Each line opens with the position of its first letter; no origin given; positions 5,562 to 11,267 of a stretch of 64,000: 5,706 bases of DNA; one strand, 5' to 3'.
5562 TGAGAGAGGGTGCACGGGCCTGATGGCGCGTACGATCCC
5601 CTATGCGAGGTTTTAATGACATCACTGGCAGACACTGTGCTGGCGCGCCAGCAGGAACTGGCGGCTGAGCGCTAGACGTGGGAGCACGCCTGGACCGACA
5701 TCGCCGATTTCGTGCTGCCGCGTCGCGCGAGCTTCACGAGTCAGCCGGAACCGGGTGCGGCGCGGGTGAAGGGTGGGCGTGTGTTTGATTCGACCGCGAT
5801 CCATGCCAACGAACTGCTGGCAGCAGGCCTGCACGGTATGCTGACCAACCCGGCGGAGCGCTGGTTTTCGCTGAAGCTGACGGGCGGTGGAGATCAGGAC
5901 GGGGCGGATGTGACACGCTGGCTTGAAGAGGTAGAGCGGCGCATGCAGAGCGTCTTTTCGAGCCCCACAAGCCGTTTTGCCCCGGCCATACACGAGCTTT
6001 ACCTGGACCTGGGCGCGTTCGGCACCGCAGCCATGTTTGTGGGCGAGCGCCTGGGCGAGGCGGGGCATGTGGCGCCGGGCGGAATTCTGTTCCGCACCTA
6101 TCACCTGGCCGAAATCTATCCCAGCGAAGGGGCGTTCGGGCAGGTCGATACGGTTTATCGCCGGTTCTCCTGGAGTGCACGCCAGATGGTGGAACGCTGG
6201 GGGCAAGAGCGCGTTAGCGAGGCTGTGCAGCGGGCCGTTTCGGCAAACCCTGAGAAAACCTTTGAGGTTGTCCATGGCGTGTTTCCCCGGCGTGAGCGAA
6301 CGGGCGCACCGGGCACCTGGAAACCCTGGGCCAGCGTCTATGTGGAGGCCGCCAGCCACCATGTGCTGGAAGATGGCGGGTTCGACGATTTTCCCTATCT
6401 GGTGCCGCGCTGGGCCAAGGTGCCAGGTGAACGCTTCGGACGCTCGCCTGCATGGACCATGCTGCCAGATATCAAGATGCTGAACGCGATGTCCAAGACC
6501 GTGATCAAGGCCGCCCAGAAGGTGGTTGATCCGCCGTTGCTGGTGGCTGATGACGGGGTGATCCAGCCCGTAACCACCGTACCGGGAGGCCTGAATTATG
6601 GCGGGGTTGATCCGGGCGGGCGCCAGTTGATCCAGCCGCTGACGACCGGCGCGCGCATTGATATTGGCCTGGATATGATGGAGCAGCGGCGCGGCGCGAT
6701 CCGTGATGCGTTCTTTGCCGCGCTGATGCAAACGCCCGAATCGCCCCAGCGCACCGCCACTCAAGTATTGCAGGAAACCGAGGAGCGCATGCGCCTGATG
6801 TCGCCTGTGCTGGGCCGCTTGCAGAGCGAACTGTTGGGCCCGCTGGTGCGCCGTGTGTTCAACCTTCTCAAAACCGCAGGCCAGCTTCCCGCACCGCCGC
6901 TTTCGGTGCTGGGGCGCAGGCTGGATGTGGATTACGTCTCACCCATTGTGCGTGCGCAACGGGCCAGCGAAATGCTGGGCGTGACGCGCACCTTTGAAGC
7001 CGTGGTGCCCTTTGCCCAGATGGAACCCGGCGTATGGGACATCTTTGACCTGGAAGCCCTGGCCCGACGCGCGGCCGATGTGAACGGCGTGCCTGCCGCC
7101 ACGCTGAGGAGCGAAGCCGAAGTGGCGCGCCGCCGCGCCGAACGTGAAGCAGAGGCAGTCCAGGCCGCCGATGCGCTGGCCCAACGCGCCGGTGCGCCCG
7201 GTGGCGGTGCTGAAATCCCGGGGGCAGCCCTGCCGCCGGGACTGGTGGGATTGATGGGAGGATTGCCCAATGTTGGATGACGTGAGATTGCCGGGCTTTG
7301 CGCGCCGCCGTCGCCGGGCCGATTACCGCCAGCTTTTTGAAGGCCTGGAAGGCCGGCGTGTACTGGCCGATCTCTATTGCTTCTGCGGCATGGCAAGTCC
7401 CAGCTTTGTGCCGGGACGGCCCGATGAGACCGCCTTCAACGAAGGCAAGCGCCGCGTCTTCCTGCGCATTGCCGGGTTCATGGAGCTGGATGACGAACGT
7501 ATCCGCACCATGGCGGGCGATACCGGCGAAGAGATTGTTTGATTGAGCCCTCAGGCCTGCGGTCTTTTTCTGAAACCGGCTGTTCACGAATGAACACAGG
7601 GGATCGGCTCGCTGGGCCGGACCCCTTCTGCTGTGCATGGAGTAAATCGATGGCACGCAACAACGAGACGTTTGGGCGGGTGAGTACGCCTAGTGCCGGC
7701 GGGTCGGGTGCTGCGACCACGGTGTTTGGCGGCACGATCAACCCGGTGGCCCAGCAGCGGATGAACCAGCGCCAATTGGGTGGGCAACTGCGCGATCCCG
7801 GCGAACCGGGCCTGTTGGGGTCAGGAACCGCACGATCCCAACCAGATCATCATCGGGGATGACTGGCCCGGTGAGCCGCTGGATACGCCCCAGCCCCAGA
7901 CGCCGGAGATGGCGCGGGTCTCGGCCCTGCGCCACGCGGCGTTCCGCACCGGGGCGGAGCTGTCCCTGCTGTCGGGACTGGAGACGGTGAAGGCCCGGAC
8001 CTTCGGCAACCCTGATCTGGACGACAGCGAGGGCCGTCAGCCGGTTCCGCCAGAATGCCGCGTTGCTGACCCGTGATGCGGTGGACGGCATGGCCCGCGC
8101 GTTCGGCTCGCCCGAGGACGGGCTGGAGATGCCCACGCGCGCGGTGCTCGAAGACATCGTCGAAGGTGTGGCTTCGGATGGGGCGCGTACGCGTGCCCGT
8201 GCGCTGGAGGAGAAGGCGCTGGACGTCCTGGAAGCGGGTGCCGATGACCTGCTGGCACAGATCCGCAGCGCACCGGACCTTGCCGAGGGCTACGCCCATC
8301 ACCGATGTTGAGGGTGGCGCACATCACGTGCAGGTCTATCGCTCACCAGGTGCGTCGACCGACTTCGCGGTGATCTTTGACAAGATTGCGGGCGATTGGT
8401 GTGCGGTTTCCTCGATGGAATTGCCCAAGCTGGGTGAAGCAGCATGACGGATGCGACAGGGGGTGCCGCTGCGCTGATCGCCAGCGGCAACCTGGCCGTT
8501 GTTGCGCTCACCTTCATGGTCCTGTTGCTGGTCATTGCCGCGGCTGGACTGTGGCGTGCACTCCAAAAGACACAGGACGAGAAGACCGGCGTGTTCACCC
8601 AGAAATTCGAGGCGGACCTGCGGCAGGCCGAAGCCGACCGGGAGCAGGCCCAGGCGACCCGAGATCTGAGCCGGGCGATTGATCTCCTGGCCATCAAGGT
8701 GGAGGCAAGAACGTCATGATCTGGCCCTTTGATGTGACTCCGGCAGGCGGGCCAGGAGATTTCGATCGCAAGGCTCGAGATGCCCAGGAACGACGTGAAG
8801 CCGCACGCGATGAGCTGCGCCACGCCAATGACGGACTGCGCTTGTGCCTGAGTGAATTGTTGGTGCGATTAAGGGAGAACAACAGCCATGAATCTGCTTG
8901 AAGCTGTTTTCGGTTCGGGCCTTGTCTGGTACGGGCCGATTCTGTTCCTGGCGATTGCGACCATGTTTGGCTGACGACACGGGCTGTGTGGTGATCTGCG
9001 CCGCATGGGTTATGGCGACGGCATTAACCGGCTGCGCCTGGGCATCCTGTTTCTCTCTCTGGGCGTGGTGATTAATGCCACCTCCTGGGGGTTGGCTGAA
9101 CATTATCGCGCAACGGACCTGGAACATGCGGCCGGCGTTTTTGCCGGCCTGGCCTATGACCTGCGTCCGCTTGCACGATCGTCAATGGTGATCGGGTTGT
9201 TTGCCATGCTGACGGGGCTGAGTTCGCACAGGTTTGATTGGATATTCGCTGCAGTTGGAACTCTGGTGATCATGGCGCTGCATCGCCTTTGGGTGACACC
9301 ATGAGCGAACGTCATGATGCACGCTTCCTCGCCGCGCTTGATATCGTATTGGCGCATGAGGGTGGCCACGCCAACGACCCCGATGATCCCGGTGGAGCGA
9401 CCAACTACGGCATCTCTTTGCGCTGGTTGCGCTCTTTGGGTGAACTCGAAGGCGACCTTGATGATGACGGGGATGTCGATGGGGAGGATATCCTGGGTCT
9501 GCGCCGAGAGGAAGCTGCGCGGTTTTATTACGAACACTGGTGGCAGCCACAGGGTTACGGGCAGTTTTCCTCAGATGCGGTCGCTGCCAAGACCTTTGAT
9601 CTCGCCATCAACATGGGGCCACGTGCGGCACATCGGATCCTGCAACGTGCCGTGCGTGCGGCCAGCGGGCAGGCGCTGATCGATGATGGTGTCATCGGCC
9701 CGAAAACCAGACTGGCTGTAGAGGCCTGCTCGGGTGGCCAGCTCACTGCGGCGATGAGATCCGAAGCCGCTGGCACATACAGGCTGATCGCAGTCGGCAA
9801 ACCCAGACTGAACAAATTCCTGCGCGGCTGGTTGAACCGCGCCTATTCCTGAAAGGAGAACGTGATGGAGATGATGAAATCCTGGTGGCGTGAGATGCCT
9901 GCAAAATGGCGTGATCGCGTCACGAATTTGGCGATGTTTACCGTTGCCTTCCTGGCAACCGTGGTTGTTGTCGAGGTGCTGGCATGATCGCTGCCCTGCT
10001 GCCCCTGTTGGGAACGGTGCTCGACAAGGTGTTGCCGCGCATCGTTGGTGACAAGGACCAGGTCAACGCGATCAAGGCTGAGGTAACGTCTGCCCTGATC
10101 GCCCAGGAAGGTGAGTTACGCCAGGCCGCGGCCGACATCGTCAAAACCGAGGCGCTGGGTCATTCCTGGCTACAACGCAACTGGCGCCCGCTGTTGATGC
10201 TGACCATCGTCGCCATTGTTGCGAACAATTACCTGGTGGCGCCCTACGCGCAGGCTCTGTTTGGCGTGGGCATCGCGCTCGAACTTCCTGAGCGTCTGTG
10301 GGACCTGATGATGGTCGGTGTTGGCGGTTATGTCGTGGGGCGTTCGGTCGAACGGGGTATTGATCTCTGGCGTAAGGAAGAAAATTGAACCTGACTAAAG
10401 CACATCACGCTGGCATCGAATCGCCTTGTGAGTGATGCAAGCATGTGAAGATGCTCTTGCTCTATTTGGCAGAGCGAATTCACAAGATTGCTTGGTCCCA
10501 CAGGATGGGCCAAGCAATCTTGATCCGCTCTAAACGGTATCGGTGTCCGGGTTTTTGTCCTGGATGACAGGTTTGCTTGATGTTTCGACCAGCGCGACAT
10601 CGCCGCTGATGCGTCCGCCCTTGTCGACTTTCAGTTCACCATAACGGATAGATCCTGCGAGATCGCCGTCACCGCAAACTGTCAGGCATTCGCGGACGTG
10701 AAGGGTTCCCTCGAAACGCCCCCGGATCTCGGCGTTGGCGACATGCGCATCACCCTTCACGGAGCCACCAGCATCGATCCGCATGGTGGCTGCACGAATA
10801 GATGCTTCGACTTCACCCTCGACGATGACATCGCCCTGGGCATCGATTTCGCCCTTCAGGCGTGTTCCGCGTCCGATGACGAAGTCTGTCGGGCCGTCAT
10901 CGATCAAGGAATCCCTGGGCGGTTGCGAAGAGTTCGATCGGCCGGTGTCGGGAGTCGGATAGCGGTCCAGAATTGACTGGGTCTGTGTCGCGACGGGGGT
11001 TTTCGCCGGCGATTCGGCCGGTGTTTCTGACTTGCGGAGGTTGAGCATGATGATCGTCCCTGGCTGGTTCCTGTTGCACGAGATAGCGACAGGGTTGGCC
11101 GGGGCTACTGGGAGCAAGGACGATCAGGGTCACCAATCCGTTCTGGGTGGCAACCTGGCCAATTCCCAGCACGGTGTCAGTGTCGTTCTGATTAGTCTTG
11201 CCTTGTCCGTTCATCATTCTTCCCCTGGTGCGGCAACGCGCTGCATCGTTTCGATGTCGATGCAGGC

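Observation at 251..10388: Capsid-less, integrase-less packaging-plus-lysis module: GTA-like podoviral element or decayed prophage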

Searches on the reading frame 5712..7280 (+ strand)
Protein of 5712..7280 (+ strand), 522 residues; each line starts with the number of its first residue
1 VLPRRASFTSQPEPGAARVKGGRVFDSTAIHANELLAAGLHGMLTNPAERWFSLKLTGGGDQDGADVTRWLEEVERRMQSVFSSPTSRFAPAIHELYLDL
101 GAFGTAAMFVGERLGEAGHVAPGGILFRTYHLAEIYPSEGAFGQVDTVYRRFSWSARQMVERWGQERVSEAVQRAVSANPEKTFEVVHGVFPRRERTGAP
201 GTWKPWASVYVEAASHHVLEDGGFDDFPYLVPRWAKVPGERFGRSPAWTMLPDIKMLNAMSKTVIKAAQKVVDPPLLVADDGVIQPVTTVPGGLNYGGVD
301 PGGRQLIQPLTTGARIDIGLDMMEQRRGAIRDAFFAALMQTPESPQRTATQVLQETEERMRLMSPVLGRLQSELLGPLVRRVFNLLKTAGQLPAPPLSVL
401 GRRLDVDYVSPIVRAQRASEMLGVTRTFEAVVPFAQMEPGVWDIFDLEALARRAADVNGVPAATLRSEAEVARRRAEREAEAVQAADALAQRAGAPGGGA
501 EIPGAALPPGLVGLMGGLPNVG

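Call 4: search_protein_families(library=phrogs, proteins=[window:5712-7280:+], max_evalue=0.01)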
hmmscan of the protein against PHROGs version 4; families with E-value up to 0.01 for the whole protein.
window:5712-7280:+ (522 aa): 4 families
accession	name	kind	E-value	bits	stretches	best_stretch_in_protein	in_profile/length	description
phrog_332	-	connector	3e-129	432.9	1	3-500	41-541/560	head-tail adaptor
phrog_21643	-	unknown function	1.6e-40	140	1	258-493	5-239/268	-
phrog_21528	-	unknown function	4.1e-33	115.7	1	2-196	32-219/224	-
phrog_449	-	connector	4.1e-31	109.1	1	25-497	55-507/520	head-tail adaptor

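Call 5: search_protein_families(library=pfam, proteins=[window:5712-7280:+], max_evalue=0.01)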
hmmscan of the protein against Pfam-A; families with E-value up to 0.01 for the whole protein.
window:5712-7280:+ (522 aa): 1 family
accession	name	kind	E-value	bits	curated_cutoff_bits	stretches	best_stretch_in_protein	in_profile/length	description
PF12236.14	Head-tail_con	-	2.5e-133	445.5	27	1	1-463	29-487/489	Bacteriophage head to tail connecting protein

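Call 18: search_dna_similar(query=window:5712-7280:+, collection=phages, mode=protein, max_rows=25)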
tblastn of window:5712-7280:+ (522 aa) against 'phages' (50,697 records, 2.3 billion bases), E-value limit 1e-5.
Records with a match: 223; places in all: 223; records where one place covers at least 80% of the query: 204.
Best place of each record, by identity: <60% 223.
By first word of the organism name: Vibrio 49; Pelagibacter 23; Pseudomonas 16; Escherichia 15; Xanthomonas 15; Caudoviricetes 12; Salmonella 12; Liberibacter 12; Acinetobacter 6; Burkholderia 5; and 27 more.
By host as written in the record: - 60; Candidatus Pelagibacter ubique HTCC1062 14; Vibrio cholerae 2095 9; Vibrio cholerae 7; Xanthomonas albilineans CFBP2523 6; Pseudomonas aeruginosa PA14 5; Candidatus Pelagibacter sp. HTCC1062 4; Escherichia coli O157:H7 4; and 77 more.
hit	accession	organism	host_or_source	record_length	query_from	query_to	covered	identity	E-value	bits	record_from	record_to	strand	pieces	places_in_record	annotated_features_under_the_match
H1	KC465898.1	Pelagibacter phage HTVC010P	Candidatus Pelagibacter ubique HTCC1062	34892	1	467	89%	44.6%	8e-116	382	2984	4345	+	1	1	head-tail connector protein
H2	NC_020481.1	Pelagibacter phage HTVC010P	Candidatus Pelagibacter ubique HTCC1062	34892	1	467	89%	44.6%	8e-116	382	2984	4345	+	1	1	head-tail adaptor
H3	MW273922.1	Pelagibacter phage HTVC034P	Candidatus Pelagibacter sp. HTCC1062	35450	1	467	89%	43.9%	3e-115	380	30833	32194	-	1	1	head-tail connector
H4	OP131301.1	Pelagibacter phage Skadi-4 EXVC104P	Candidatus Pelagibacter ubique HTCC1062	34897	1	466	89%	44.0%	1e-112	372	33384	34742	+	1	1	similar to head-tail connector/portal protein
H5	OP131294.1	Pelagibacter phage Skadi-6 EXVC106P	Candidatus Pelagibacter ubique HTCC1062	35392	1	466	89%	44.0%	1e-112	372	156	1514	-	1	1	similar to head-tail connector/portal protein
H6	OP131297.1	Pelagibacter phage Skadi-3 EXVC103P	Candidatus Pelagibacter ubique HTCC1062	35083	1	466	89%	44.0%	1e-112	372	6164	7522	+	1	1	head-tail connector/portal protein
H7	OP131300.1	Pelagibacter phage Skadi-7 EXVC107P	Candidatus Pelagibacter ubique HTCC1062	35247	1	466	89%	44.0%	1e-112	372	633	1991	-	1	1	head-tail connector/portal protein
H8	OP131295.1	Pelagibacter phage Skadi-10 EXVC110P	Candidatus Pelagibacter ubique HTCC1062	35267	1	466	89%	44.0%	1e-112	372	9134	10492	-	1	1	head-tail connector/portal protein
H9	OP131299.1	Pelagibacter phage Skadi-2 EXVC102P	Candidatus Pelagibacter ubique HTCC1062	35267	1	466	89%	44.0%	1e-112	372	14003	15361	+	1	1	head-tail connector/portal protein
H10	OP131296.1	Pelagibacter phage Skadi-8 EXVC108P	Candidatus Pelagibacter ubique HTCC1062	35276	1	466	89%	44.0%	1e-112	372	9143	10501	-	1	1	head-tail connector/portal protein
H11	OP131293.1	Pelagibacter phage Skadi-5 EXVC105P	Candidatus Pelagibacter ubique HTCC1062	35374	1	466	89%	44.0%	1e-112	372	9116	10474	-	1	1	head-tail connector/portal protein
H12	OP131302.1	Pelagibacter phage Skadi-1 EXVC101P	Candidatus Pelagibacter ubique HTCC1062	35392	1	466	89%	44.0%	1e-112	372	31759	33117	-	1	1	head-tail connector/portal protein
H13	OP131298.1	Pelagibacter phage Skadi-11 EXVC111P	Candidatus Pelagibacter ubique HTCC1062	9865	1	461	88%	44.3%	3e-112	371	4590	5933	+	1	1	head-tail connector/portal protein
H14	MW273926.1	Pelagibacter phage HTVC204P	Candidatus Pelagibacter sp. FZCC0015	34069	1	467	89%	43.3%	1e-112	373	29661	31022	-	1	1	head-tail connector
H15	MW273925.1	Pelagibacter phage HTVC203P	Candidatus Pelagibacter sp. FZCC0015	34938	1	466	89%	43.4%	4e-112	371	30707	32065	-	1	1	head-tail connector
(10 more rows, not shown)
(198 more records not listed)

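Call 34: find_related_loci(query=window:5712-7280:+, collection=genome_contigs, flank=10000)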
Query window:5712-7280:+ (522 aa) in genome_contigs; peptide patterns used: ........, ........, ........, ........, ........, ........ (x = any residue, [..] = any of these).
93 stretches matched a pattern; 17 encode a relative of the query (tblastn E <= 1e-3); 17 distinct loci.
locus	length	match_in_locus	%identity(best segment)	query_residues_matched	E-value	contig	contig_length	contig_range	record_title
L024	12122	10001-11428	77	1-472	0e+0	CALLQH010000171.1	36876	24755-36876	MAG TPA_asm: uncultured bacterium isolate SRR6227243_bin.5_CONCOCT_v1.1_MAG genome assembly, contig: ERZ795105.1141, who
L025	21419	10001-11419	81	1-471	0e+0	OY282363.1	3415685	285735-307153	MAG: uncultured Alphaproteobacteria bacterium genome assembly, chromosome: 1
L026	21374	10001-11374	48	1-467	1e-129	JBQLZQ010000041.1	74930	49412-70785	MAG: Inquilinaceae bacterium isolate bin_1164 contig_41, whole genome shotgun sequence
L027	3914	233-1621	46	1-468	2e-130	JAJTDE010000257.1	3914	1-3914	MAG: Rubrivivax sp. isolate 53601_E5 Sample_53601_scaffold_2149, whole genome shotgun sequence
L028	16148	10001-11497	43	1-495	1e-123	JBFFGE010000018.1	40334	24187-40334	MAG: Alphaproteobacteria bacterium isolate Mix_mud15.2022.01.34 k141_2913629_length_40334_cov_9.9951, whole genome shotg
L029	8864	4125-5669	42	3-522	2e-123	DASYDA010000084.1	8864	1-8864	MAG TPA_asm: Dongiaceae bacterium isolate SMAG_U4947 k141_1896045, whole genome shotgun sequence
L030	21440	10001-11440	43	3-484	1e-117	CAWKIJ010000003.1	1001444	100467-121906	MAG: uncultured Alphaproteobacteria bacterium isolate MFD02979.bin.1.79 genome assembly, contig: contig_46249, whole gen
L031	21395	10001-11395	43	1-468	8e-114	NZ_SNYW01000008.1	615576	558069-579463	Dongia mobilis strain CGMCC 1.7660 Ga0079870_103, whole genome shotgun sequence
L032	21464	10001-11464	43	3-499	2e-112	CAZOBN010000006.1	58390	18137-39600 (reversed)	MAG TPA_asm: uncultured Rhizobiaceae bacterium isolate SRP287051_co2_143 genome assembly, contig: NODE_1199_length_58390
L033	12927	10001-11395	43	3-466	4e-109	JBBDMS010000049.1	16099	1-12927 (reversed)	MAG: Dongiaceae bacterium isolate LejiaB_64_15 Lejia_B_4514_length_16099_cov_9, whole genome shotgun sequence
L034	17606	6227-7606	43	14-478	1e-108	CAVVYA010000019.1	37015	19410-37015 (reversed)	MAG: uncultured Alphaproteobacteria bacterium isolate MFD03066.bin.1.83 genome assembly, contig: contig_73830, whole gen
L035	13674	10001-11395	41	1-475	3e-108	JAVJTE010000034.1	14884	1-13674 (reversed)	MAG: Rhodospirillales bacterium isolate G1-WW12-34 k141_107444, whole genome shotgun sequence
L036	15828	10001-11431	42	1-478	8e-108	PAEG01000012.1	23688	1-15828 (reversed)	MAG: Acidimicrobiaceae bacterium isolate MED867 35979, whole genome shotgun sequence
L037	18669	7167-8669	42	9-519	3e-109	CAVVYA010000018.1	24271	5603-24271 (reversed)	MAG: uncultured Alphaproteobacteria bacterium isolate MFD03066.bin.1.83 genome assembly, contig: contig_73829, whole gen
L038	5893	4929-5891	45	1-325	3e-80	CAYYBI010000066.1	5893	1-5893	MAG TPA_asm: uncultured Rhodospirillaceae bacterium isolate binchicken_co231_167 genome assembly, contig: k141_2352393,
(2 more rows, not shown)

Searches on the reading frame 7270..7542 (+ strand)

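Call 4: search_protein_families(library=phrogs, proteins=[window:7270-7542:+], max_evalue=0.01)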
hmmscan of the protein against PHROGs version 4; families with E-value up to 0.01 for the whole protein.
window:7270-7542:+ (90 aa): 4 families
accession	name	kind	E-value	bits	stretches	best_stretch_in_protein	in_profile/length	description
phrog_14772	-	unknown function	1.1e-07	32.7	1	14-81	32-98/105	-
phrog_528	-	unknown function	4.7e-06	27.3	1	12-86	21-95/98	-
phrog_5977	-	unknown function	0.00016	22.6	1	12-64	11-62/86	-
phrog_4437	-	unknown function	0.00021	22.5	1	27-89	30-98/107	-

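Call 5: search_protein_families(library=pfam, proteins=[window:7270-7542:+], max_evalue=0.01)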
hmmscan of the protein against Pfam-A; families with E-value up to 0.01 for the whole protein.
window:7270-7542:+ (90 aa): 1 family
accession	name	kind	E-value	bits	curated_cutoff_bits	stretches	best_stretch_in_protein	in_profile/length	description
PF25181.1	Phage_Bbp19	-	6e-19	68.1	25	1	19-82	1-60/61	Bbp19-like phage protein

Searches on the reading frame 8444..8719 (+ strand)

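Call 7: search_protein_families(library=pfam, proteins=[window:8444-8719:+], max_evalue=0.01)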
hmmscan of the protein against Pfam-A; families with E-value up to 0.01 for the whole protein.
window:8444-8719:+ (91 aa): 1 family
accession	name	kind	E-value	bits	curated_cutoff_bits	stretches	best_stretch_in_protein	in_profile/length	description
PF02203.21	TarH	-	0.002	18.5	25.2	1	16-80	10-74/177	Tar ligand binding domain homologue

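Call 8: search_protein_families(library=phrogs, proteins=[window:8444-8719:+], max_evalue=0.01)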
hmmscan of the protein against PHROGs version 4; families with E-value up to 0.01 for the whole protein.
window:8444-8719:+ (91 aa): 0 families

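Call 75: search_protein_families(library=pfam, proteins=[window:8444-8716:+], max_evalue=0.1)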
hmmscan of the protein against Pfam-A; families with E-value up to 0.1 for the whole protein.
seq(91 aa): 4 families
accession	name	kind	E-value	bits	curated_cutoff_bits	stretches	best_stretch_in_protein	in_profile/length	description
PF02203.21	TarH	-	0.002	18.5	25.2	1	16-80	10-74/177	Tar ligand binding domain homologue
PF16951.10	MaAIMP_sms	-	0.015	15.5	26.2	1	20-54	4-42/60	Putative methionine and alanine importer, small subunit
PF19554.4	DUF6077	-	0.017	14.3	27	1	13-61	60-96/354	Family of unknown function (DUF6077)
PF16981.10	Chi-conotoxin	-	0.099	13.3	27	0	24-46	7-29/60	chi-Conotoxin or t superfamily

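Call 100: search_protein_families(library=padloc, proteins=[window:8444-8719:+], max_evalue=0.01)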
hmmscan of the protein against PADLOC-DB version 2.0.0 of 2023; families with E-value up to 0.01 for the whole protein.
window:8444-8719:+ (91 aa): 0 families

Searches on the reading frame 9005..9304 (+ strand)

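Call 7: search_protein_families(library=pfam, proteins=[window:9005-9304:+], max_evalue=0.01)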
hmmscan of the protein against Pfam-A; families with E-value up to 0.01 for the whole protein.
window:9005-9304:+ (99 aa): 0 families

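Call 8: search_protein_families(library=phrogs, proteins=[window:9005-9304:+], max_evalue=0.01)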
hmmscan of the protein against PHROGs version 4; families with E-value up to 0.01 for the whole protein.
window:9005-9304:+ (99 aa): 0 families

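Call 75: search_protein_families(library=pfam, proteins=[window:9005-9301:+], max_evalue=0.1)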
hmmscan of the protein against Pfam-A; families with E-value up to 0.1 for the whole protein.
seq(99 aa): 2 families
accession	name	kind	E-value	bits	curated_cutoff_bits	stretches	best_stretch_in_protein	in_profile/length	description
PF23600.1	DUF7139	-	0.038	14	30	0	11-89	28-96/150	Domain of unknown function (DUF7139)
PF14007.11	YtpI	-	0.079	13.8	29.4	0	57-87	32-64/87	YtpI-like protein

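Call 100: search_protein_families(library=padloc, proteins=[window:9005-9304:+], max_evalue=0.01)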
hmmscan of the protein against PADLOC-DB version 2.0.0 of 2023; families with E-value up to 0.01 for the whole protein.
window:9005-9304:+ (99 aa): 0 families

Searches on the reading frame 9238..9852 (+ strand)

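Call 7: search_protein_families(library=pfam, proteins=[window:9238-9852:+], max_evalue=0.01)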
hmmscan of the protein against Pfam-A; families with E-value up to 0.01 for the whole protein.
window:9238-9852:+ (204 aa): 2 families
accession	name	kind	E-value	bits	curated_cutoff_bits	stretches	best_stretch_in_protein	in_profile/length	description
PF05838.17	Glyco_hydro_108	-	6.6e-23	81.5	21.2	1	35-127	2-85/85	Glycosyl hydrolase 108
PF09374.15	PG_binding_3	-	9.5e-10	39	24.6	1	131-202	2-75/76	Predicted Peptidoglycan domain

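Call 8: search_protein_families(library=phrogs, proteins=[window:9238-9852:+], max_evalue=0.01)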
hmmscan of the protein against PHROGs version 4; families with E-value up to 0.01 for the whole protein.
window:9238-9852:+ (204 aa): 2 families
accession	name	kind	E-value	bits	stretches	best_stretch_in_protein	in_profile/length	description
phrog_315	-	lysis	1e-36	127.7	1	21-202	326-484/677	endolysin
phrog_12853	-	unknown function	2.9e-15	57.8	1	33-160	6-128/131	-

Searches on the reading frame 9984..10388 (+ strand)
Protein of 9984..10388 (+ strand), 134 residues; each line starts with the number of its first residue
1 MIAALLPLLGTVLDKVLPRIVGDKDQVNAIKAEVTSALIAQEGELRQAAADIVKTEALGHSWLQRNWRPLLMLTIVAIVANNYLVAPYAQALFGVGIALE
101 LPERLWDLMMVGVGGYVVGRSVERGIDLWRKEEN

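Call 7: search_protein_families(library=pfam, proteins=[window:9984-10388:+], max_evalue=0.01)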
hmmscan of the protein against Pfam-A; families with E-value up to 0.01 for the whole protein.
window:9984-10388:+ (134 aa): 1 family
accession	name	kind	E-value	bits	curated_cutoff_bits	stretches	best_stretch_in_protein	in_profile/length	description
PF11351.13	GTA_holin_3TM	-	4e-17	63.3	24.8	1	12-121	6-123/123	Holin of 3TMs, for gene-transfer release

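Call 8: search_protein_families(library=phrogs, proteins=[window:9984-10388:+], max_evalue=0.01)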
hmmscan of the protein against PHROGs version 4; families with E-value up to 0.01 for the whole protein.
window:9984-10388:+ (134 aa): 2 families
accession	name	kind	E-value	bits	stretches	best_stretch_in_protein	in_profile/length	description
phrog_3427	-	lysis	7.2e-27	95.1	1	3-123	9-133/141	holin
phrog_12264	-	unknown function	0.0081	17.3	0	1-80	5-87/142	-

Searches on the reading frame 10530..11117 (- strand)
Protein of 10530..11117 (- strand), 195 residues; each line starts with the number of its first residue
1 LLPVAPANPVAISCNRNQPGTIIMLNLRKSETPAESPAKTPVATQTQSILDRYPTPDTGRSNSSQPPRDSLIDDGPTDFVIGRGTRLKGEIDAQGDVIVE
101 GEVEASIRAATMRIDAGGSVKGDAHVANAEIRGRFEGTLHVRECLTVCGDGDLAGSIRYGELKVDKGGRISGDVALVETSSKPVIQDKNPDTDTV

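Call 7: search_protein_families(library=pfam, proteins=[window:10530-11117:-], max_evalue=0.01)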
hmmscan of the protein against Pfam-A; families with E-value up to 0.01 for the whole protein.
window:10530-11117:- (195 aa): 1 family
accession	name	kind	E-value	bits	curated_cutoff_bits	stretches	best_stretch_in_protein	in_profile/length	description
PF04519.19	Bactofilin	-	4.6e-20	72.1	27.9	1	80-174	2-97/98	Polymer-forming cytoskeletal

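Call 8: search_protein_families(library=phrogs, proteins=[window:10530-11117:-], max_evalue=0.01)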
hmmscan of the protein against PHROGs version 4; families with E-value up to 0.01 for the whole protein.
window:10530-11117:- (195 aa): 0 families
